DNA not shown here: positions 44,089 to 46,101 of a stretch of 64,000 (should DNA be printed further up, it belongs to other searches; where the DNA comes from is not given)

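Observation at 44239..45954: Intronless 571-aa polytopic membrane ORF of unknown family embedded among intron-rich genes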

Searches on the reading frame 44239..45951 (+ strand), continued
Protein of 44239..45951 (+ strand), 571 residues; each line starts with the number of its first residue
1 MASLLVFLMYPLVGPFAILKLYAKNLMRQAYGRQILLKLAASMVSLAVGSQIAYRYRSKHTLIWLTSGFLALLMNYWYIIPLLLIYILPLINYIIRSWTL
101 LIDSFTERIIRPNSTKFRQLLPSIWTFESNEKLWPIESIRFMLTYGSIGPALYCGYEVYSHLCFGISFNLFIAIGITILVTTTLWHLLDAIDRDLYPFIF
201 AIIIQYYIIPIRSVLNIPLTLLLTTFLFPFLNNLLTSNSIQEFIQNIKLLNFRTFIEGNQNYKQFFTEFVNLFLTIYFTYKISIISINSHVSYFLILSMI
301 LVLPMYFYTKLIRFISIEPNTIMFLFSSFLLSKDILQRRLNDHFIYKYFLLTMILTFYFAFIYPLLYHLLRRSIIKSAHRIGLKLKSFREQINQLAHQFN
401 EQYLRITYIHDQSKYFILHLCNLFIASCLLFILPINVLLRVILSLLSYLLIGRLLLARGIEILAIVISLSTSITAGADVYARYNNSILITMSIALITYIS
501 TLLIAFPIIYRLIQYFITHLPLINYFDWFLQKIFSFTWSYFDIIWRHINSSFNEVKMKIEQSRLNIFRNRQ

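Call 81: fold_search(model_id=the predicted structure, library=viral)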
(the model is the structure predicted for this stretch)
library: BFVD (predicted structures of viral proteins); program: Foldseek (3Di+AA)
matches with E <= 10: 22; with E <= 0.001: 0
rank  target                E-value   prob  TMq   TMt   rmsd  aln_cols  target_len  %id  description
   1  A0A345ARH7            1.7e+00  0.06  0.10  0.06  43.3       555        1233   12  Tail tape measure protein [Paenibacillus phage Wanderer]
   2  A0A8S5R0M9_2          2.1e+00  0.04  0.09  0.07  57.9       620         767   11  Chromosome segregation ATPase [Siphoviridae sp. ctyvQ1]
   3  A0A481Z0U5            2.4e+00  0.06  0.15  0.14  28.0       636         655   12  Uncharacterized protein [Mimivirus LCMiAC02]
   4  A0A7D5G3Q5            3.0e+00  0.04  0.13  0.07  30.2       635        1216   12  Tape measure protein [Gordonia phage Magel]
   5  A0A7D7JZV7            3.2e+00  0.04  0.07  0.07  39.4       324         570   12  (no name in the UniProt tables at hand)
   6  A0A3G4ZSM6            3.6e+00  0.03  0.09  0.11  26.8       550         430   11  MFS transporter [Edafosvirus sp.]
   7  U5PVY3                3.9e+00  0.03  0.08  0.08  82.1       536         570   12  Structural protein [Acinetobacter phage Presley]
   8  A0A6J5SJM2            4.4e+00  0.02  0.10  0.08  34.3       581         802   11  Uncharacterized protein [uncultured Caudovirales phage]
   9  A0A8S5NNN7            4.7e+00  0.06  0.10  0.10  20.2       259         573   16  Minor tail protein [Myoviridae sp. ctkOm7]
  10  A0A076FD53            6.0e+00  0.01  0.08  0.06  46.3       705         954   12  Uncharacterized protein [Penaeus monodon nudivirus]
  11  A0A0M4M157            6.2e+00  0.04  0.12  0.16  20.7       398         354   12  ORF58 [Felid gammaherpesvirus 1]
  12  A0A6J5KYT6            6.8e+00  0.02  0.10  0.06  35.7       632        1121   11  Uncharacterized protein [uncultured Caudovirales phage]
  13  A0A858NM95            7.3e+00  0.04  0.08  0.12  19.4       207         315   10  (no name in the UniProt tables at hand)
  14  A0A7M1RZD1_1          7.3e+00  0.01  0.09  0.05  50.9       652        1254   11  Uncharacterized protein [uncultured phage cr127_1]
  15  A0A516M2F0            7.9e+00  0.02  0.08  0.08  41.7       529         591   11  (no name in the UniProt tables at hand)
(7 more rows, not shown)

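Call 82: find_related_loci(query=A3, collection=metagenome_contigs, flank=6000)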
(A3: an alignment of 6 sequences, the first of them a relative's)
Query A3 (656 aa) in metagenome_contigs; peptide patterns used: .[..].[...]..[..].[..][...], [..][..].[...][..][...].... (x = any residue, [..] = any of these).
189 stretches matched a pattern; 4 encode a relative of the query (tblastn E <= 1e-3); 4 distinct loci.
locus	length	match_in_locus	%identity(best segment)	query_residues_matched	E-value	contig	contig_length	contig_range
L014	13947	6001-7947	40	1-649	6e-134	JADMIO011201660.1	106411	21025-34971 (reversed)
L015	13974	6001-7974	33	1-651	4e-88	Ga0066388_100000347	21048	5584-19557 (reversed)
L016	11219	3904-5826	29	6-656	6e-56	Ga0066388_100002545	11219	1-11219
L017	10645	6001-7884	24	5-627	8e-29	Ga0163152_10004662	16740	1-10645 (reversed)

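Call 88: find_encoding_contigs(protein=P0014, flank=4000, max_places=6)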
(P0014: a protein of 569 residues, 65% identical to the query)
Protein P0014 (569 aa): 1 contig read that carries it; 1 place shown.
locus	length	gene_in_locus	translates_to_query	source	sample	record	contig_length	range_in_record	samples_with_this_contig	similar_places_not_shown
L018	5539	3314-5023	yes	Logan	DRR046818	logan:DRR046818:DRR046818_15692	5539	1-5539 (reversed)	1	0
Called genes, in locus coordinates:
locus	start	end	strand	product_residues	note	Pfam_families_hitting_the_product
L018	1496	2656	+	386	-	-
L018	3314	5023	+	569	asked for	-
